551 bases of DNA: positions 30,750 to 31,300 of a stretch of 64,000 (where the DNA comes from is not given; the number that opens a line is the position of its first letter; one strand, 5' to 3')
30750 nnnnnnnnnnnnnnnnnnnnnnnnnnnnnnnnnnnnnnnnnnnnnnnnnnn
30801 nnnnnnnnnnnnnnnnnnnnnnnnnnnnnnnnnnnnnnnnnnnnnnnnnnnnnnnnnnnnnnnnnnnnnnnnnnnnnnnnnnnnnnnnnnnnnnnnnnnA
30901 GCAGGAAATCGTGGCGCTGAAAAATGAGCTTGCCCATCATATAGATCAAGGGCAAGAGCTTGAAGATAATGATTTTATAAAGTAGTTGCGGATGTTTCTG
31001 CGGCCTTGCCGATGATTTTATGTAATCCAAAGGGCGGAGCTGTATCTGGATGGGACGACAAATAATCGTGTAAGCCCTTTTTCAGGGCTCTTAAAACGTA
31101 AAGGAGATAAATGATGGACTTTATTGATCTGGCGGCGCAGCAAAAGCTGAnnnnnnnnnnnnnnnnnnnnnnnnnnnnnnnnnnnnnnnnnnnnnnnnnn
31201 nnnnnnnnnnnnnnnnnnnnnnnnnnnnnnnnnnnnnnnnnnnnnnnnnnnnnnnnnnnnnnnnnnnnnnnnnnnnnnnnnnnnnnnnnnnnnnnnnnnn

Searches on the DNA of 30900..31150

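Call 47: search_rna_families(source=window, start=30900, end=31150, threshold=evalue, max_evalue=10)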
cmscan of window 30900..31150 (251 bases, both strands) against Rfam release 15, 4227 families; matches with E-value up to 10: 0.
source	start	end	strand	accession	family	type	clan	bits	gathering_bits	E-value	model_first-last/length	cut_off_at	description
